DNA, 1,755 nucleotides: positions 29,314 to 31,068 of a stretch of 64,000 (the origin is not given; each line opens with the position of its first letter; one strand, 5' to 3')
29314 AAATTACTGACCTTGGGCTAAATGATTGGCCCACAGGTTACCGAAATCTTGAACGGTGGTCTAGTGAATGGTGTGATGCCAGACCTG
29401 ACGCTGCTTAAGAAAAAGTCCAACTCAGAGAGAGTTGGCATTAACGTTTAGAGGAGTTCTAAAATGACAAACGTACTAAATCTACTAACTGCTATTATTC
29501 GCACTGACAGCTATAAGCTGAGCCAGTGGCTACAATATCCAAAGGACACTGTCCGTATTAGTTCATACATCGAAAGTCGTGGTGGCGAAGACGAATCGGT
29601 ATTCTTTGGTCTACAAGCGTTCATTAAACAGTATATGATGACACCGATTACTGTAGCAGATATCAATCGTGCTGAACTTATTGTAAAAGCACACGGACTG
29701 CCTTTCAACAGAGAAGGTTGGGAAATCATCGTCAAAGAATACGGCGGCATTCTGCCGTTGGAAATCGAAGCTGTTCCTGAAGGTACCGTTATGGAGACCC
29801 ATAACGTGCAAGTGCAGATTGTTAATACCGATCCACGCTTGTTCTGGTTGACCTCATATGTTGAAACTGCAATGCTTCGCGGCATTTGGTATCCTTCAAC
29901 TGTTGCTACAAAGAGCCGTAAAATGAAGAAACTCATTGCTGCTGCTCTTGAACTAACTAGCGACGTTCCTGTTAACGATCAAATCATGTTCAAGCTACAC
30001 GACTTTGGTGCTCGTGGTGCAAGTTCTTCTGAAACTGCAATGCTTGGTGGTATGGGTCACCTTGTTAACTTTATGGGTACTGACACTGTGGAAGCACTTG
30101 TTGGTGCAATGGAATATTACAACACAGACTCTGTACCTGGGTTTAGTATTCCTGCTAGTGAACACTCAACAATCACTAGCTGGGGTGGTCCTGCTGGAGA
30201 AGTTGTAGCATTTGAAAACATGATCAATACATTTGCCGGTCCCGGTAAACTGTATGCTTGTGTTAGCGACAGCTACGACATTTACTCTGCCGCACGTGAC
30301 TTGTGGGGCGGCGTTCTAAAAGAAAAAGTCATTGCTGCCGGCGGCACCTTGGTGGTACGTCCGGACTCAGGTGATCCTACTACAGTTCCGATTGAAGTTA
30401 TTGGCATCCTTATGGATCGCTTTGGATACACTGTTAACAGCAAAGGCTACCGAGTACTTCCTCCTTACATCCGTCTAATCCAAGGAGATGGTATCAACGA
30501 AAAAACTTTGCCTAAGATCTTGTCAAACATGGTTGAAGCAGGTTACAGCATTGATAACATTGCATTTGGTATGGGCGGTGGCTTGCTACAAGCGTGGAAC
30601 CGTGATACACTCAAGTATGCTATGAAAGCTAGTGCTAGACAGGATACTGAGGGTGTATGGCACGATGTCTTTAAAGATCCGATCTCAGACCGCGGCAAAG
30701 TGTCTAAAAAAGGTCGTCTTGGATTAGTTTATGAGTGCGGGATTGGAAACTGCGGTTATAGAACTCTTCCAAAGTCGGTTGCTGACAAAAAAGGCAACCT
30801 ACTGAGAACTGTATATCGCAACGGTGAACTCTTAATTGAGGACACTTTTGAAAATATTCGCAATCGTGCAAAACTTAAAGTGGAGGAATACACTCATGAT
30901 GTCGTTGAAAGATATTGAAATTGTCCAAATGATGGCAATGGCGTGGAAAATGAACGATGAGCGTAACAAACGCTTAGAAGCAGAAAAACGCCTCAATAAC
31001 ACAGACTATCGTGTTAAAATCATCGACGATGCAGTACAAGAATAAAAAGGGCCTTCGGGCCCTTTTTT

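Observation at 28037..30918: Two-gene NAD+ salvage cassette (NAMPT plus NMNAT-Nudix), NARP2 type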

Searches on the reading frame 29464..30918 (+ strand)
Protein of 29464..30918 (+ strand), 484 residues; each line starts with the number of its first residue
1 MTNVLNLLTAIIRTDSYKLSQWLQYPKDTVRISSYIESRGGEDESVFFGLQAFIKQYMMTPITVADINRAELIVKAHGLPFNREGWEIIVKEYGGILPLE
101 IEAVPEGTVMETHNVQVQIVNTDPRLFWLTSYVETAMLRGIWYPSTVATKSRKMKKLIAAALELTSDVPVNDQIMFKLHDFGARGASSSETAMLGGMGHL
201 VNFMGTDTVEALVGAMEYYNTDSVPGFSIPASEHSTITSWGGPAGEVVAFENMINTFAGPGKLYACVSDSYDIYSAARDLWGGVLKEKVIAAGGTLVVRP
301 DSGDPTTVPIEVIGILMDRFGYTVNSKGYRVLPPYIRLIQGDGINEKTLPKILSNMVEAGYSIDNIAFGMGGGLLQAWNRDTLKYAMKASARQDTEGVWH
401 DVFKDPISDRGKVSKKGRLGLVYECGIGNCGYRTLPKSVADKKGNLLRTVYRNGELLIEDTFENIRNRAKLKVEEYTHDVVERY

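Call 3: search_protein_families(library=pfam, proteins=[window:29464-30918:+], max_evalue=0.01)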
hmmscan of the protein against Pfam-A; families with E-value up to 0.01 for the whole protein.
window:29464-30918:+ (484 aa): 2 families
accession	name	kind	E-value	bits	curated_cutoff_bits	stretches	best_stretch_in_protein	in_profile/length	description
PF04095.22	NAPRTase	-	9.2e-51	173.3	20.8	1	176-454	1-238/239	Nicotinate phosphoribosyltransferase (NAPRTase) family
PF18127.6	NAMPT_N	-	6.2e-24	84.6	25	1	11-101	3-98/98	Nicotinamide phosphoribosyltransferase, N-terminal domain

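Call 4: search_protein_families(library=ncbifam, proteins=[window:29464-30918:+], max_evalue=0.01)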
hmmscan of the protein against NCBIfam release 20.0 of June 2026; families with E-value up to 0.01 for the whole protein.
window:29464-30918:+ (484 aa): 6 families
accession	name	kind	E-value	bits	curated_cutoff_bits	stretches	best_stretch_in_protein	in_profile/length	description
NF006629.0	PRK09198.1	equivalog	1.1e-176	588.1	405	1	9-471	6-463/465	nicotinate phosphoribosyltransferase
NF009131.0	PRK12484.1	equivalog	5e-07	28.8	330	1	100-476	93-412/455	nicotinate phosphoribosyltransferase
NF006696.0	PRK09243.1-3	equivalog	8.2e-07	28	503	1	100-478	99-417/451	nicotinate phosphoribosyltransferase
TIGR01513.1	NAPRTase_put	equivalog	6.9e-06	25.2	297.4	1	99-394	87-330/452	nicotinate phosphoribosyltransferase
NF006415.0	PRK08662.1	equivalog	0.0019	17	243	0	98-158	69-125/381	nicotinate phosphoribosyltransferase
NF006695.0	PRK09243.1-2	equivalog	0.0069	15.1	469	0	100-394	94-337/480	nicotinate phosphoribosyltransferase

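Call 5: search_protein_families(library=phrogs, proteins=[window:29464-30918:+], max_evalue=0.001)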
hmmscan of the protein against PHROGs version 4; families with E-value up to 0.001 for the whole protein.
window:29464-30918:+ (484 aa): 4 families
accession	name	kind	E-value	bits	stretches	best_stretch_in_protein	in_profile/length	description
phrog_448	-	other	3.6e-156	521.9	1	4-474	9-498/500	nicotinamide phosphoribosyl transferase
phrog_16547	-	other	9e-59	200.2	1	1-296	1-315/315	nicotinamide phosphoribosyl transferase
phrog_15800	-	other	4e-30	106.4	2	313-470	160-319/322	nicotinamide phosphoribosyl transferase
phrog_12872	-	other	1.1e-21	78.1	2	313-476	379-543/547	nicotinamide phosphoribosyl transferase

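Call 9: search_dna_similar(query=window:29464-30918:+, collection=phages, mode=protein, max_rows=30)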
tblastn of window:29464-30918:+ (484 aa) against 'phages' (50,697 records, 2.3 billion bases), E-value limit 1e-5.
Records with a match: 2015; places in all: 2030; records where one place covers at least 80% of the query: 1612.
Best place of each record, by identity: <60% 2015.
By first word of the organism name: Vibrio 227; Klebsiella 200; Pseudomonas 198; Staphylococcus 198; Escherichia 188; Salmonella 128; Mycobacterium 104; Aeromonas 97; Bacillus 84; Listeria 55; and 68 more.
By host as written in the record: - 250; Klebsiella pneumoniae 93; Staphylococcus aureus 82; Mycobacterium smegmatis mc2 155 65; Pseudomonas aeruginosa 55; Escherichia coli 51; Listeria monocytogenes 44; Vibrio harveyi BAA-1116 36; and 507 more.
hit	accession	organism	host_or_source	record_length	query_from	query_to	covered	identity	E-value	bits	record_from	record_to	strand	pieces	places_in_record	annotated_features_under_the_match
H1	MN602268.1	Bacteriophage DSS3_MAL1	-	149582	8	471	96%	59.9%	5e-171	539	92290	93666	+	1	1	putative nicotinate phosphoribosyltransferase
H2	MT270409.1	Phaeobacter phage MD18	Phaeobacter inhibens DSM 17395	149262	8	471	96%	59.4%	5e-169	533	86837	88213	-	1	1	nicotinamide phosphoribosyltransferase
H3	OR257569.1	Ruegeria phage RpAliso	Ruegeria pomeroyi DSS-3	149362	1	471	97%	56.8%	3e-162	514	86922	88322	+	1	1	nicotinamide phosphoribosyltransferase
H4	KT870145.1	Roseobacter phage DSS3P8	Ruegeria pomeroyi DSS-3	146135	8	461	94%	58.8%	6e-169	533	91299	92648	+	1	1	nicotinamide phosphoribosyltransferase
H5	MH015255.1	Ruegeria phage vB_RpoS-V10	Ruegeria pomeroyi DSS-3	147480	8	461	94%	58.8%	2e-168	532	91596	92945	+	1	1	nicotinate phosphoribosyltransferase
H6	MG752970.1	Ralstonia phage RsoM2USA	Ralstonia solanacearum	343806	2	469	97%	56.9%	6e-162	513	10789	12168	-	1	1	hypothetical protein (x2)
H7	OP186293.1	Rhodobacter phage RcXuper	Rhodobacter capsulatus YW1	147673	1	471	97%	56.0%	1e-167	530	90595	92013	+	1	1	nicotinamide phosphoribosyltransferase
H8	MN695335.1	Synechococcus phage B23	Synechoccus sp.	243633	11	470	95%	53.3%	3e-143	459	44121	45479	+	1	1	nicotinamide phosphoribosyltransferase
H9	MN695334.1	Synechococcus phage B3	Synechoccus sp.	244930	11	470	95%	53.3%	3e-143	459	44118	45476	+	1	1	nicotinamide phosphoribosyltransferase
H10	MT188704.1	Mesorhizobium phage Cp1R7A-A1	Mesorhizobium loti R7ANS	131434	2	472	97%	50.9%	1e-138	446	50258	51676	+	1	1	nicotinamide phosphoribosyl transferase | nicotinamide-nucleotide adenylyltransferase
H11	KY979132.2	Acidovorax phage ACP17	Acidovorax citrulli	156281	1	484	100%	48.5%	3e-133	431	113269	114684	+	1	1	nicotinamide phosphoribosyltransferase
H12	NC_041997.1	Acidovorax phage ACP17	Acidovorax citrulli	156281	1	484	100%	48.5%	3e-133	431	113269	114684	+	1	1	nicotinamide phosphoribosyl transferase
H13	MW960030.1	Rhizobium phage RHph_X66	R. phaseoli sv. phaseoli INC 2-5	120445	11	483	98%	49.4%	7e-135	435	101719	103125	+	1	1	nicotinamide phosphoribosyltransferase protein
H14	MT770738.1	Rhizobium phage B1VFA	Rhizobium leguminosarum VF39SM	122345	11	483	98%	48.7%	2e-133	431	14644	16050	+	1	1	nicotinamide phosphoribosyltransferase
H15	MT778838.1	Rhizobium phage V1VFA-S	-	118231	11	483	98%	48.3%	5e-132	427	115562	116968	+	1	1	nicotinamide phosphoribosyltransferase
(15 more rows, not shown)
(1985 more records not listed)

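Call 11: get_annotated_region(hit=H1, flank=6000)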
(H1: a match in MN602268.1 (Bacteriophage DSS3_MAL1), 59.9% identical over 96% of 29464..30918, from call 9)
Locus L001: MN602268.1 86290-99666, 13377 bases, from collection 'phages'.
description: Bacteriophage DSS3_MAL1, complete genome.
organism: Bacteriophage DSS3_MAL1 (NCBI taxid 2664194)
taxonomy: Viruses; Duplodnaviria; Heunggongvirae; Uroviricota; Caudoviricetes
host: -; source: -; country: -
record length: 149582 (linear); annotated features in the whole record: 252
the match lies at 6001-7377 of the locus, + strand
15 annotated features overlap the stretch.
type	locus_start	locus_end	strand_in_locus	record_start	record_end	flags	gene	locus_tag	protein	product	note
CDS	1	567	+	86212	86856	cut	-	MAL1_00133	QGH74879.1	hypothetical protein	-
CDS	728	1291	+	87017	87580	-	-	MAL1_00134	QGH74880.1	hypothetical protein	-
CDS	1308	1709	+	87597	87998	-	sleB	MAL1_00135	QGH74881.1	spore cortex-lytic enzyme precursor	-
CDS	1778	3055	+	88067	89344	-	-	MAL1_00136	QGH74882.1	RNA ligase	-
CDS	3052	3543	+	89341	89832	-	-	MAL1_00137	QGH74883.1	zeta toxin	-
CDS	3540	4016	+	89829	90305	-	-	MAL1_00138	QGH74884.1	hypothetical protein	-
CDS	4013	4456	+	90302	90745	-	-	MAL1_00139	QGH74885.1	hypothetical protein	-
CDS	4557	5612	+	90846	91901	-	-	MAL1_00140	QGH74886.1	bifunctional NMN adenylyltransferase/nudix hydrolase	-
CDS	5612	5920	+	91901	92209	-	-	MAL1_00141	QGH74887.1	hypothetical protein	-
CDS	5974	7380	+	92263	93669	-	-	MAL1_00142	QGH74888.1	putative nicotinate phosphoribosyltransferase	-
CDS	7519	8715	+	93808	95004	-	-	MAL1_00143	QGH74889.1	DNA ligase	-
CDS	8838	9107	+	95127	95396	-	-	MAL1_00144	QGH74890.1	hypothetical protein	-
CDS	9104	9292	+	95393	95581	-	-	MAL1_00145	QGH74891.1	hypothetical protein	-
CDS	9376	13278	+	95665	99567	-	-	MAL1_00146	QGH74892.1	hypothetical protein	-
CDS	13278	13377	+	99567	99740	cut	-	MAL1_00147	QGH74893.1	hypothetical protein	-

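Call 12: get_annotated_region(hit=H6, flank=6000)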
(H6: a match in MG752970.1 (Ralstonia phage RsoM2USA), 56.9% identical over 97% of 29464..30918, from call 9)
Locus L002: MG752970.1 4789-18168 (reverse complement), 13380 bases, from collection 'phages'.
description: Ralstonia phage RsoM2USA, complete genome.
organism: Ralstonia phage RsoM2USA (NCBI taxid 2070027)
taxonomy: Viruses; Duplodnaviria; Heunggongvirae; Uroviricota; Caudoviricetes
host: Ralstonia solanacearum; source: soil; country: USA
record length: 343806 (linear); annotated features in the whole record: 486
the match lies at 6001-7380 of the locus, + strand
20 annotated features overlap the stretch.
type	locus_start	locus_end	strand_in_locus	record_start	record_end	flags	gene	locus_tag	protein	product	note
CDS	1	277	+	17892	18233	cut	-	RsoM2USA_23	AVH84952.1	hypothetical protein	-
CDS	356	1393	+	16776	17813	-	-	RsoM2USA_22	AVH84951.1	hypothetical protein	-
CDS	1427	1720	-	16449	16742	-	-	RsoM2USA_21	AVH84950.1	hypothetical protein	-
CDS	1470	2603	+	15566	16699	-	-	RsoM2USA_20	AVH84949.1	hypothetical protein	-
CDS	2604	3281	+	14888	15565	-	-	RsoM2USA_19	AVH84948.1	hypothetical protein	-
CDS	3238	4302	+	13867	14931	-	-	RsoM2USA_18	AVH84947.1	hypothetical protein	-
CDS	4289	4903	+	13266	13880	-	-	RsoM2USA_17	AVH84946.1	hypothetical protein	-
CDS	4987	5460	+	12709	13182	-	-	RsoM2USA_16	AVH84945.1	hypothetical protein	-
CDS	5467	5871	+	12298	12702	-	-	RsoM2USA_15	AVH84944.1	hypothetical protein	-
CDS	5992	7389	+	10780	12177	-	-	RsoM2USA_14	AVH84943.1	hypothetical protein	-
CDS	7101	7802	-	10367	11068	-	-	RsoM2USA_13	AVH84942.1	hypothetical protein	-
CDS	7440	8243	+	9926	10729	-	-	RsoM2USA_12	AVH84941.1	hypothetical protein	-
CDS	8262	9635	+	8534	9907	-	-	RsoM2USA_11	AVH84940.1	hypothetical protein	-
CDS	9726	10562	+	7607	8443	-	-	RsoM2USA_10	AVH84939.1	hypothetical protein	-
CDS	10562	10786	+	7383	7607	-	-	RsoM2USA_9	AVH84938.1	hypothetical protein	-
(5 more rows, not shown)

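Call 39: search_solved_structures(query=window:29464-30918:+, show_alignments=2, max_evalue=1e-10)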
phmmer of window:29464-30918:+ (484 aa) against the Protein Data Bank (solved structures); distinct sequences matched with E-value up to 1e-10: 32.
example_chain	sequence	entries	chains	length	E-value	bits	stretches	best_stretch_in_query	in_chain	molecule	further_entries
7yqo_A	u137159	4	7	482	1.9e-144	485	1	10-469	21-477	Pre-B cell enhancing factor related protein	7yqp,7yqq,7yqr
8igz_A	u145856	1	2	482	2.2e-141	474.9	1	10-469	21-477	Pre-B cell enhancing factor related protein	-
6tac_A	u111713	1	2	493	1.3e-117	396.6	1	10-474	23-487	Nicotinamide phosphoribosyltransferase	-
8dsc_A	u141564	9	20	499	1.7e-114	386.2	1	10-475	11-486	Nicotinamide phosphoribosyltransferase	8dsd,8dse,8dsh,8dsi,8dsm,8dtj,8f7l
4jnm_A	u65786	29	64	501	1.7e-114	386.2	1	10-475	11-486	Nicotinamide phosphoribosyltransferase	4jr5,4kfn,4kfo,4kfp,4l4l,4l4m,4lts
6peb_A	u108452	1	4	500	1.7e-114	386.2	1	10-475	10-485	Nicotinamide phosphoribosyltransferase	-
5upe_A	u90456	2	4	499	1.8e-114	386.2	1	10-475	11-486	Nicotinamide phosphoribosyltransferase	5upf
5nsd_A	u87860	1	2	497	2.3e-114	385.8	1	10-474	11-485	Nicotinamide phosphoribosyltransferase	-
7enq_A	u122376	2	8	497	2.3e-114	385.8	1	10-474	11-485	Nicotinamide phosphoribosyltransferase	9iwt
2gvg_A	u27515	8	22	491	2.8e-114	385.6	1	10-474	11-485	Nicotinamide phosphoribosyltransferase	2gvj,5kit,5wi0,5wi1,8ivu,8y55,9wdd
7ppe_A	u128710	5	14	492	2.8e-114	385.6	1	10-474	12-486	Nicotinamide phosphoribosyltransferase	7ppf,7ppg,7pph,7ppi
5lx3_A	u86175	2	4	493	2.8e-114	385.5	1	10-474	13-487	Nicotinamide phosphoribosyltransferase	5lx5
2e5b_A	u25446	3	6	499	2.9e-114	385.5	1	10-474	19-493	Nicotinamide phosphoribosyltransferase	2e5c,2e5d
6ta0_A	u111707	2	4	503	3e-114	385.4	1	10-474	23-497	Nicotinamide phosphoribosyltransferase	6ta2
6e68_A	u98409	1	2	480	4.8e-114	384.8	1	11-474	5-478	Nicotinamide phosphoribosyltransferase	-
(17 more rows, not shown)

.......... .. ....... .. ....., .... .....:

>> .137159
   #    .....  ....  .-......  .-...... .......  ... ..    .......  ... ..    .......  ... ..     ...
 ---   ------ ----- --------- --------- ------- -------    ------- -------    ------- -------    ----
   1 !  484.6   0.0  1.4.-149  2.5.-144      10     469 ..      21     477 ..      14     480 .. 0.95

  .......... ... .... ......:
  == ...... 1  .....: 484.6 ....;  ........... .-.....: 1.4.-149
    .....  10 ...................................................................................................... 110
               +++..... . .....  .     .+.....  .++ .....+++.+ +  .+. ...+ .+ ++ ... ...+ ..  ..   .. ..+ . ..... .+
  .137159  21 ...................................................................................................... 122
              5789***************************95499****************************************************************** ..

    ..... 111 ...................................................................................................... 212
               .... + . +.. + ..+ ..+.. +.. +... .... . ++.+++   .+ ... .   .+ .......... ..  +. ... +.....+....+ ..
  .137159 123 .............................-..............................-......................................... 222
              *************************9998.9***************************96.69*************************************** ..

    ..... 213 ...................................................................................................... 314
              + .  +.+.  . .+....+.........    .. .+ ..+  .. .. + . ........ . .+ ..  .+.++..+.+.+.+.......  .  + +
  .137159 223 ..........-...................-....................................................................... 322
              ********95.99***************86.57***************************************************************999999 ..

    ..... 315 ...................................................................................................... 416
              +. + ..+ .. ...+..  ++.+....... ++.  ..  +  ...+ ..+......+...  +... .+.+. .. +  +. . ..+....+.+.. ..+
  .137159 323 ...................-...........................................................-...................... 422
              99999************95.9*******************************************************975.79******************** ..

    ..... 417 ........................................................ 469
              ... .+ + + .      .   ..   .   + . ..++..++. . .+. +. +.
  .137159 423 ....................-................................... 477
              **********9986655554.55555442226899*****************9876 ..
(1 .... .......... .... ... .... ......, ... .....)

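Call 40: search_solved_structures(query=window:29464-30918:+, show_alignments=4, max_evalue=1e-114)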
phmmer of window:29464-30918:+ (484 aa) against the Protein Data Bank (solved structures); distinct sequences matched with E-value up to 1e-114: 3.
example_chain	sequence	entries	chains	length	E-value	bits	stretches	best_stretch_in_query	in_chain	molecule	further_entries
7yqo_A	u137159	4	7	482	1.9e-144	485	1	10-469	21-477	Pre-B cell enhancing factor related protein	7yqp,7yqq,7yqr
8igz_A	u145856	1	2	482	2.2e-141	474.9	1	10-469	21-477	Pre-B cell enhancing factor related protein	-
6tac_A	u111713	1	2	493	1.3e-117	396.6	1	10-474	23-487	Nicotinamide phosphoribosyltransferase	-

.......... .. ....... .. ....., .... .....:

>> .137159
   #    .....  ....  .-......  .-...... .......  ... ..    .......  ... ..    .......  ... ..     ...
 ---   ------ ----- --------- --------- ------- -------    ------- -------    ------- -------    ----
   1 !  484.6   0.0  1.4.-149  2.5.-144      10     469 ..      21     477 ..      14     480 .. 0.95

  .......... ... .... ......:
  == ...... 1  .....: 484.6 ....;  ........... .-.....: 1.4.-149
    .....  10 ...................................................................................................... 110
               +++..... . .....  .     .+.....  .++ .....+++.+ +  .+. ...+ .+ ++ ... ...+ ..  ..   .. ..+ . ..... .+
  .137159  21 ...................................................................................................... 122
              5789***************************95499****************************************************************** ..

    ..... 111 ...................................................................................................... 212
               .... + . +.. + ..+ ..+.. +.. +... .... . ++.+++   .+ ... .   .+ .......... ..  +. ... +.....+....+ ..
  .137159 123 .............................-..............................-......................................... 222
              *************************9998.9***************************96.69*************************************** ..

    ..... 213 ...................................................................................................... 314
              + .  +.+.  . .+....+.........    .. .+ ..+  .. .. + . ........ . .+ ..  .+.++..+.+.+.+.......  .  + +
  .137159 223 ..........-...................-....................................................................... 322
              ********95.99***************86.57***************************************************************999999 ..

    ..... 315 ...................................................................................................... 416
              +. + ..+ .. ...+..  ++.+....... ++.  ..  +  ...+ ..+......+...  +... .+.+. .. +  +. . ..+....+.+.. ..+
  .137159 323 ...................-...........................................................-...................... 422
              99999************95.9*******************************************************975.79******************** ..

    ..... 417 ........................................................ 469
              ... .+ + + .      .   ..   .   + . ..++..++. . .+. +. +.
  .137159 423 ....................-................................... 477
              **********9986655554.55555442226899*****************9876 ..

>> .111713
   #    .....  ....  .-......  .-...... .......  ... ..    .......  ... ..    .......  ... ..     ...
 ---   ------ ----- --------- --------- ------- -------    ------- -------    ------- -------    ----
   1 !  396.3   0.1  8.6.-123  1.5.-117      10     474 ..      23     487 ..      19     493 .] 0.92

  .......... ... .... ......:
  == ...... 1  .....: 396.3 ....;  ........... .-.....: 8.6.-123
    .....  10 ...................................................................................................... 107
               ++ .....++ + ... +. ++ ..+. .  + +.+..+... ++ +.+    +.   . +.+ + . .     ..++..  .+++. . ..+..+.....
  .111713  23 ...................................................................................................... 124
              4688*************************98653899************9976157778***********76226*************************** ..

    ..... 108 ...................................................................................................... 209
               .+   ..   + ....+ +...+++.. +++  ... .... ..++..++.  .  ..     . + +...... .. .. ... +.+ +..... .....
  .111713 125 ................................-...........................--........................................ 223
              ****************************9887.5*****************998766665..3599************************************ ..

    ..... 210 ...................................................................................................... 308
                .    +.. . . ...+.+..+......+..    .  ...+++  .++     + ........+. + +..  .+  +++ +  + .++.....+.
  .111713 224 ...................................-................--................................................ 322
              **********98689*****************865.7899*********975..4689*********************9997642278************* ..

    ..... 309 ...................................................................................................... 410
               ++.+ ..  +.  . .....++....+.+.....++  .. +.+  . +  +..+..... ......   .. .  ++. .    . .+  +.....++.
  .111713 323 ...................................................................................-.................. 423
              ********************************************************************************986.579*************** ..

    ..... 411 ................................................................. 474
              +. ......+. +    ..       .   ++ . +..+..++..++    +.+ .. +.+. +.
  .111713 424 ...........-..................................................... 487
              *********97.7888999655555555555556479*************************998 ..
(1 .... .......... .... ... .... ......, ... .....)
